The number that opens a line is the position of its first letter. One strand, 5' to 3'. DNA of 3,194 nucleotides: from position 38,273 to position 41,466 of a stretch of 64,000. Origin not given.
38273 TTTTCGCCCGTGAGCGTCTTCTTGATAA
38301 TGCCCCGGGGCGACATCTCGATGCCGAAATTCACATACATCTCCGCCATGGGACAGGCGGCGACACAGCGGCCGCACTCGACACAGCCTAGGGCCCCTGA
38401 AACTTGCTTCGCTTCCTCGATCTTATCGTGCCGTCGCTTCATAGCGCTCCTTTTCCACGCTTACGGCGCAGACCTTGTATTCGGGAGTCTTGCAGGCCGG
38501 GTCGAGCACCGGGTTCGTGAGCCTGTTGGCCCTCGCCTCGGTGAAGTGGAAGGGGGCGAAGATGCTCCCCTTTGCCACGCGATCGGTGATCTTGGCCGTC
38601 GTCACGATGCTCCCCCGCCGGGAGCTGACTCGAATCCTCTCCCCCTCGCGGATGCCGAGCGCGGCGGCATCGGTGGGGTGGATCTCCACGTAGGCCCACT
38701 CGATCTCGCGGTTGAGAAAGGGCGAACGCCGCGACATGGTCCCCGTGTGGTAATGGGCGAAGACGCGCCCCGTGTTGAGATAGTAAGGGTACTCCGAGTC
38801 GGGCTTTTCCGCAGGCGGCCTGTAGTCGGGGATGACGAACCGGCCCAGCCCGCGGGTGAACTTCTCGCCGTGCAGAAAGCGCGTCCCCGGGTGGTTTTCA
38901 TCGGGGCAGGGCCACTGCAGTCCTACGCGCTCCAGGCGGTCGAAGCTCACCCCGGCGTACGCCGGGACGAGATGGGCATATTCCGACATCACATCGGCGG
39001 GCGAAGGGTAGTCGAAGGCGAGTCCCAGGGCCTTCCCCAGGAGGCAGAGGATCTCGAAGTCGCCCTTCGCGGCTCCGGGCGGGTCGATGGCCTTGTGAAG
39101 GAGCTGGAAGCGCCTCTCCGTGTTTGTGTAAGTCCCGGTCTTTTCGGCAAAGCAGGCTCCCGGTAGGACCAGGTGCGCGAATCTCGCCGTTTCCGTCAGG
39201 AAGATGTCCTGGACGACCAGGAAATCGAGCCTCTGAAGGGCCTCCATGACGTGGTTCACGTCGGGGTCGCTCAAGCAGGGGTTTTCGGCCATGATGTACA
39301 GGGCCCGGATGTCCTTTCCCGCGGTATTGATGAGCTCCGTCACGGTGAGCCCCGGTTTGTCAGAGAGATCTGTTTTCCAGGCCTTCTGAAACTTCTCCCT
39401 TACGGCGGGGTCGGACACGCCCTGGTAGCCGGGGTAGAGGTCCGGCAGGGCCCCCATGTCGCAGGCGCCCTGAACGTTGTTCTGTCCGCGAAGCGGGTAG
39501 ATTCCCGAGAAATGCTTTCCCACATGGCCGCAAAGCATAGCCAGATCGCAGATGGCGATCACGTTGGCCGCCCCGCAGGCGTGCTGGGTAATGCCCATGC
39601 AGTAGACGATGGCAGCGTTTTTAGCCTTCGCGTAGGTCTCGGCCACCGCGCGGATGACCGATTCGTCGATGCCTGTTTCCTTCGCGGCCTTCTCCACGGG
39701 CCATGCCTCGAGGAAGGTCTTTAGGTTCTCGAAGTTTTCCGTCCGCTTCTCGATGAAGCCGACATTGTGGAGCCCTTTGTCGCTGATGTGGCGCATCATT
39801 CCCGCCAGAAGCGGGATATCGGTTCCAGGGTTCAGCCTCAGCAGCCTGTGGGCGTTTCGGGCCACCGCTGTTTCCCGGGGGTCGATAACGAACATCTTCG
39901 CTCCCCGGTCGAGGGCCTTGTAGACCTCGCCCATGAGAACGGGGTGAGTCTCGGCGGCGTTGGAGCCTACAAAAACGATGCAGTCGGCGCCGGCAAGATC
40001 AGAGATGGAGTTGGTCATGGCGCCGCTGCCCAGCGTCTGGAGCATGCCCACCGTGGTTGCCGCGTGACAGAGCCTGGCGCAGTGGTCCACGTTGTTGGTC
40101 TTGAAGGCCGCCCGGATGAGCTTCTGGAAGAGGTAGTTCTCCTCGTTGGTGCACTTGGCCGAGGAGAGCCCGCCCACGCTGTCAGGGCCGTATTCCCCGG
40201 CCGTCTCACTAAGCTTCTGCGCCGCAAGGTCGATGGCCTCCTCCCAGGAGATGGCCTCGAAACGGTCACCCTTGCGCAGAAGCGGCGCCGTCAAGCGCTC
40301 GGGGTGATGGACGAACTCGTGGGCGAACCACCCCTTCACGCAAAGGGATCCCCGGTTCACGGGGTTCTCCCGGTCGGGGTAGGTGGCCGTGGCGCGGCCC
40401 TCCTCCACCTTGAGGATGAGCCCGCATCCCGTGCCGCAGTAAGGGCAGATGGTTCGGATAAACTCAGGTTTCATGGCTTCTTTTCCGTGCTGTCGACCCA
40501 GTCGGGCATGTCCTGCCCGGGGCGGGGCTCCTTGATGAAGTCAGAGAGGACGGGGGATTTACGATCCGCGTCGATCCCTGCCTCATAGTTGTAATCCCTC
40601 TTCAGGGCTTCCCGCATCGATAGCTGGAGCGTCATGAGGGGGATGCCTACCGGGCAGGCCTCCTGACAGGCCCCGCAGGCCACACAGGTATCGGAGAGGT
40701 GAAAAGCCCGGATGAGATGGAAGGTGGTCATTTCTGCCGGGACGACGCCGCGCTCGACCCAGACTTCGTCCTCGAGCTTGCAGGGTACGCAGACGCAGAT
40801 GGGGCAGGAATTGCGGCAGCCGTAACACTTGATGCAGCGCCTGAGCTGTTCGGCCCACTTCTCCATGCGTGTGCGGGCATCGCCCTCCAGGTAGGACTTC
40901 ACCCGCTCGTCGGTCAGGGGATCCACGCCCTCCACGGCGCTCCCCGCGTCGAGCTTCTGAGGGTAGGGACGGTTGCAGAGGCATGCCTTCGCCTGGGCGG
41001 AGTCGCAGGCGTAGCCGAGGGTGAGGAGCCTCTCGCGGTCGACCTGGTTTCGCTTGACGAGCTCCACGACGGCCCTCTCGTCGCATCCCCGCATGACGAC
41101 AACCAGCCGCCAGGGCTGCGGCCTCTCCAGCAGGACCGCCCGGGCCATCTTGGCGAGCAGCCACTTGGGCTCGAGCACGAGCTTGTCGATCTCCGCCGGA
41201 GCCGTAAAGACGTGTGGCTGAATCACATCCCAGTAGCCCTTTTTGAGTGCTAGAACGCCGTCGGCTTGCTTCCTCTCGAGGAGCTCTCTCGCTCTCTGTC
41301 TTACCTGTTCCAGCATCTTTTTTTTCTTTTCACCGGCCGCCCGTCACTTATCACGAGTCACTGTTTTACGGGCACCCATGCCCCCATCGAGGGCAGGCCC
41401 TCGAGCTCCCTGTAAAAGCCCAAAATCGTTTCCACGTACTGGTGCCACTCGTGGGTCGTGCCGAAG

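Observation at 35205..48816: Twelve-gene operon joining W-AOR, HdrA x2, MvhD, FdhA, Fe-S proteins and NapG/NapH-like modules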

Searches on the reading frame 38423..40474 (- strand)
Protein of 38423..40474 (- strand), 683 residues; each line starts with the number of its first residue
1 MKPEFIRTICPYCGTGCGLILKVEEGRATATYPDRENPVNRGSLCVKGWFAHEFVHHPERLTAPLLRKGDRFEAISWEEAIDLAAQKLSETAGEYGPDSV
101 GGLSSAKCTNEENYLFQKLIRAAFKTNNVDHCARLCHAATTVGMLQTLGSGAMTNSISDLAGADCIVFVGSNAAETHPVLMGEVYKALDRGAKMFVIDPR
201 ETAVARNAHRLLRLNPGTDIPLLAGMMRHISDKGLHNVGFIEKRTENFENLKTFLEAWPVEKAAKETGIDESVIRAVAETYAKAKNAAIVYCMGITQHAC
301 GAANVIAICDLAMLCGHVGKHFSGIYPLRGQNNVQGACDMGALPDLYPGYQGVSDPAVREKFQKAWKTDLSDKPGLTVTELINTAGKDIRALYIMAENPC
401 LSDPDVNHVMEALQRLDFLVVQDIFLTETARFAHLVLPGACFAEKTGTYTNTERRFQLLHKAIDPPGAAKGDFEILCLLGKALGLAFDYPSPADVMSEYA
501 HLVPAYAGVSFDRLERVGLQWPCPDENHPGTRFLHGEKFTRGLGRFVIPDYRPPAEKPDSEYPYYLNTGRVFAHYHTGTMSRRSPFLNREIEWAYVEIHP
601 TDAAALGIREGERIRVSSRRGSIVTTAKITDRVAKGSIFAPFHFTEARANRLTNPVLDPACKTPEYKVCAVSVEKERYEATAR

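Call 3: search_protein_families(library=pfam, proteins=[window:38423-40474:-])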
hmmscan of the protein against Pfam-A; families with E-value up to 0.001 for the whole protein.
window:38423-40474:- (683 aa): 3 families
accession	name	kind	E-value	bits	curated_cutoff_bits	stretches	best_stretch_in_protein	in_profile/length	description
PF00384.28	Molybdopterin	-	1.4e-81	274.7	24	1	60-481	1-352/353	Molybdopterin oxidoreductase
PF01568.27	Molydop_binding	-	2e-34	118.4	26.8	1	564-670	1-110/110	Molydopterin dinucleotide binding domain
PF04879.21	Molybdop_Fe4S4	-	2.1e-18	66.4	22.7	1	5-57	3-55/55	Molybdopterin oxidoreductase Fe4S4 domain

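Call 8: find_encoding_contigs(protein=window:38423-40474:-, flank=10000, max_places=6)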
Protein window:38423-40474:- (683 aa): 6 contigs read that carry it; 1 place shown.
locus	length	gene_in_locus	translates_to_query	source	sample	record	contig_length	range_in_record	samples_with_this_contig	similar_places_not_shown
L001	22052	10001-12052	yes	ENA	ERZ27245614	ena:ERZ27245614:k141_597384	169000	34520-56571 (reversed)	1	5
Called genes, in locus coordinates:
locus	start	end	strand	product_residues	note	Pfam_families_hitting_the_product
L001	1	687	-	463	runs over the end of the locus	PF05140:ResB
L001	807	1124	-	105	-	PF00126:HTH_1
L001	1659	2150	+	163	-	PF16694:Cytochrome_P460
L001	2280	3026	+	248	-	PF12838:Fer4_7 (faint), PF13187:Fer4_9 (faint), PF13237:Fer4_10 (faint), PF13247:Fer4_11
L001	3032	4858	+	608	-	PF02730:AFOR_N, PF01314:AFOR_C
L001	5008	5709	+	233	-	PF13237:Fer4_10 (faint), PF12797:Fer4_2 (faint), PF12838:Fer4_7 (weak), PF13187:Fer4_9 (weak), PF00037:Fer4 (weak), PF14697:Fer4_21, PF12838:Fer4_7 (weak), PF13187:Fer4_9 (weak), +4 more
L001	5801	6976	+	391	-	PF12797:Fer4_2 (faint), PF12837:Fer4_6 (faint), PF12838:Fer4_7 (faint), PF00037:Fer4, PF13187:Fer4_9 (weak), PF14697:Fer4_21, PF00037:Fer4 (weak), PF13484:Fer4_16 (weak), +1 more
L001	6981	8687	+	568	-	PF01494:FAD_binding_3 (weak), PF07992:Pyr_redox_2, PF12831:FAD_oxidored (weak), PF13450:NAD_binding_8, PF12838:Fer4_7 (weak), PF00037:Fer4 (weak), PF13237:Fer4_10, PF14697:Fer4_21, +9 more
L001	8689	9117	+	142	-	PF02662:FlpD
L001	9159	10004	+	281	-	PF00037:Fer4 (faint), PF12797:Fer4_2 (faint)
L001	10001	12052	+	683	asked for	PF04879:Molybdop_Fe4S4, PF00384:Molybdopterin, PF01568:Molydop_binding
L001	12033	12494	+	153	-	PF13534:Fer4_17 (faint), PF13237:Fer4_10 (weak), PF12838:Fer4_7 (weak), PF13183:Fer4_8, PF13187:Fer4_9 (weak), PF13484:Fer4_16 (weak)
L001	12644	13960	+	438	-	PF00037:Fer4 (faint), PF12797:Fer4_2 (faint), PF12837:Fer4_6 (faint), PF13247:Fer4_11, PF12838:Fer4_7 (weak), PF12801:Fer4_5, PF12838:Fer4_7 (weak), PF13187:Fer4_9 (weak), +3 more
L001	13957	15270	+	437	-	PF02730:AFOR_N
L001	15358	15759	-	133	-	PF21157:DksA_N, PF01258:zf-dskA_traR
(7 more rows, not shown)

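Call 9: search_protein_families(library=ncbifam, proteins=[window:38423-40474:-], max_evalue=0.00001)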
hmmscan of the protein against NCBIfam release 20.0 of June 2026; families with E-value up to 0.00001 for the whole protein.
window:38423-40474:- (683 aa): 27 families (the best 25 are shown)
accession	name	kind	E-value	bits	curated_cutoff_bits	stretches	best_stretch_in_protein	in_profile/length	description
TIGR01591.1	Fdh-alpha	equivalog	2e-251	835.8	666.25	1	8-673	1-672/672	formate dehydrogenase subunit alpha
NF047855.1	AssmNtatRedNasC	equivalog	8.9e-166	553.1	1100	1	6-674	21-707/708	assimilatory nitrate reductase catalytic subunit NasC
NF010055.0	PRK13532.1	equivalog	1.4e-103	347.7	904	3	7-245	44-291/830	nitrate reductase catalytic subunit NapA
NF041323.1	Nitr_red_NasA_Halo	equivalog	2.3e-103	347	1000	1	13-673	3-672/673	assimilatory nitrate reductase NasA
TIGR01706.1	NAPA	equivalog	1.5e-99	334.4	930.55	3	7-245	44-291/830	periplasmic nitrate reductase subunit alpha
TIGR01553.1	formate-DH-alph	equivalog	8.1e-84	282.1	814.2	4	7-245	46-304/1009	formate dehydrogenase-N subunit alpha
TIGR01701.1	Fdhalpha-like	subfamily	1.7e-80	271.2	582.15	1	59-675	98-743/744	FdhF/YdeP family oxidoreductase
NF041513.1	formate_DH_Act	exception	2.1e-79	267.5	1400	4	6-241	43-291/1067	formate dehydrogenase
NF012032.0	PRK15488.1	equivalog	7.9e-58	196.1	694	1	4-490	42-534/759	thiosulfate reductase PhsA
NF005895.0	PRK07860.1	equivalog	3.4e-52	177.5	802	1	7-504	238-679/811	NADH-quinone oxidoreductase subunit G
TIGR02166.1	dmsA_ynfE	subfamily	1.1e-51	175.8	777.7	2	13-489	53-563/794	DMSO/selenate family reductase complex A subunit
TIGR02693.1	arsenite_ox_L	equivalog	3e-51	174.3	359.05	2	31-483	81-573/806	arsenate reductase (azurin) large subunit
TIGR01973.1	NuoG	equivalog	5.2e-48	164.2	470.05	1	7-477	216-604/606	NADH-quinone oxidoreductase subunit NuoG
TIGR00509.1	bisC_fam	subfamily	5.3e-42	144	1017.55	2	66-495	65-522/772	molybdopterin guanine dinucleotide-containing S/N-oxide reductase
TIGR03479.1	DMSO_red_II_alp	subfamily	6.2e-42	143.7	984.75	2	247-481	387-641/913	molybdopterin-dependent oxidoreductase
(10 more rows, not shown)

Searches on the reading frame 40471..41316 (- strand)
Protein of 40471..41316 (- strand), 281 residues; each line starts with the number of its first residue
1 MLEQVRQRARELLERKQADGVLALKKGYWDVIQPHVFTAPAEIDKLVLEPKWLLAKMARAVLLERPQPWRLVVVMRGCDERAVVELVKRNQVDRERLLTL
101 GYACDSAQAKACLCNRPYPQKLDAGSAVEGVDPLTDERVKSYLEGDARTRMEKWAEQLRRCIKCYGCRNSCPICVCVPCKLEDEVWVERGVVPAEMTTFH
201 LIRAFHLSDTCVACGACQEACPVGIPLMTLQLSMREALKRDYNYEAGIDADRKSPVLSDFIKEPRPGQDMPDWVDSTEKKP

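Call 3: search_protein_families(library=pfam, proteins=[window:40471-41316:-])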
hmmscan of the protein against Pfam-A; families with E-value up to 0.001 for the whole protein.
window:40471-41316:- (281 aa): 6 families
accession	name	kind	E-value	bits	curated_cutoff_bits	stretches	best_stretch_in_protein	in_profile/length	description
PF12797.12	Fer4_2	-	8.9e-07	28.9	24.5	1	206-223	5-22/22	4Fe-4S binding domain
PF00037.32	Fer4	-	5.5e-06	26.4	21.1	1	209-225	6-22/24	4Fe-4S binding domain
PF13237.11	Fer4_10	-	2.8e-05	24.4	25.5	0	208-233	6-22/53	4Fe-4S dicluster domain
PF13187.11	Fer4_9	-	0.00012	22.5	27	0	160-224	1-50/52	4Fe-4S dicluster domain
PF13183.11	Fer4_8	-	0.00016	22.6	27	1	158-225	2-68/68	4Fe-4S dicluster domain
PF13484.11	Fer4_16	-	0.00034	21.8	30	0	211-229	2-20/66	4Fe-4S double cluster binding domain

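Call 9: search_protein_families(library=ncbifam, proteins=[window:40471-41316:-], max_evalue=0.00001)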
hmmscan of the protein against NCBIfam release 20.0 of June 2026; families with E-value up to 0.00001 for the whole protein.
window:40471-41316:- (281 aa): 3 families
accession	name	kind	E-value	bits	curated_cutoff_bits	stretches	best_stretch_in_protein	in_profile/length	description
NF045670.1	quin_L_LdhH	equivalog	6.8e-09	34.5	800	1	152-242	297-387/706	L-lactate dehydrogenase (quinone) large subunit LdhH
TIGR00273.1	TIGR00273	equivalog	1.2e-08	34.3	444.8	1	153-237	288-371/432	LutB/LldF family L-lactate oxidation iron-sulfur protein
TIGR01971.1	NuoI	subfamily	3.8e-06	26.5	113.05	0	209-245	81-117/121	NADH-quinone oxidoreductase, chain I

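Call 28: search_solved_structures(query=window:40471-41316:-, max_evalue=1)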
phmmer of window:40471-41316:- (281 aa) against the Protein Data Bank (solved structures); distinct sequences matched with E-value up to 1: 109 (the best 60 are shown).
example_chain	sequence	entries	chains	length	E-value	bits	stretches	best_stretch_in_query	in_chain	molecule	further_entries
7bkb_E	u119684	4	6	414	3.7e-33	118.1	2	105-263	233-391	Formate dehydrogenase, beta subunit (F420)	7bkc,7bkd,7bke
9t1s_M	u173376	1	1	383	1.3e-32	116.3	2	116-255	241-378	formate dehydrogenase (coenzyme F420)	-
8rvu_E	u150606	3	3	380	3e-25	92.2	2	142-250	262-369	Formate dehydrogenase, beta subunit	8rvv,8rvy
9grx_I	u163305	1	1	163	1.3e-05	27.7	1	207-245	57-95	NAD(P)H-quinone oxidoreductase subunit I, chloroplastic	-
7wfg_I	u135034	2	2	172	4.3e-05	26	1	208-245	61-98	NAD(P)H-quinone oxidoreductase subunit I, chloroplastic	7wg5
1clf_A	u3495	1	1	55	5.7e-05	25.6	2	208-227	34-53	FERREDOXIN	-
1fdn_A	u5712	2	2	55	0.00018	24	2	208-227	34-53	FERREDOXIN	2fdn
7eu3_I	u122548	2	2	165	0.0003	23.3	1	207-244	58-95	NAD(P)H-quinone oxidoreductase subunit I, chloroplastic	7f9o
2fug_9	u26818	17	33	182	0.00037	23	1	153-236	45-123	NADH-quinone oxidoreductase chain 9 | NADH-QUINONE OXIDOREDUCTASE SUBUNIT 9 | NADH-quinone oxidoreductase subunit I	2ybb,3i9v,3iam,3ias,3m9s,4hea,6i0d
1dur_A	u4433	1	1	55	0.00038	22.9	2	204-224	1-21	2[4FE-4S] FERREDOXIN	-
7awt_I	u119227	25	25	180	0.0005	22.5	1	209-246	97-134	NADH-quinone oxidoreductase subunit I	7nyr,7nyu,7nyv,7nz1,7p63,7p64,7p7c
7p69_I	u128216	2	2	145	0.00056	22.4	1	209-246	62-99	NADH-quinone oxidoreductase subunit I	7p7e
8e9g_I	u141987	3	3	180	0.00057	22.3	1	148-241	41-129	NADH-quinone oxidoreductase subunit I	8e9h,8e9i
7p61_I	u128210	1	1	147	0.00059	22.3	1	209-246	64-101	NADH-quinone oxidoreductase subunit I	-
7p62_I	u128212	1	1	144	0.00062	22.2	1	209-246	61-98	NADH-quinone oxidoreductase subunit I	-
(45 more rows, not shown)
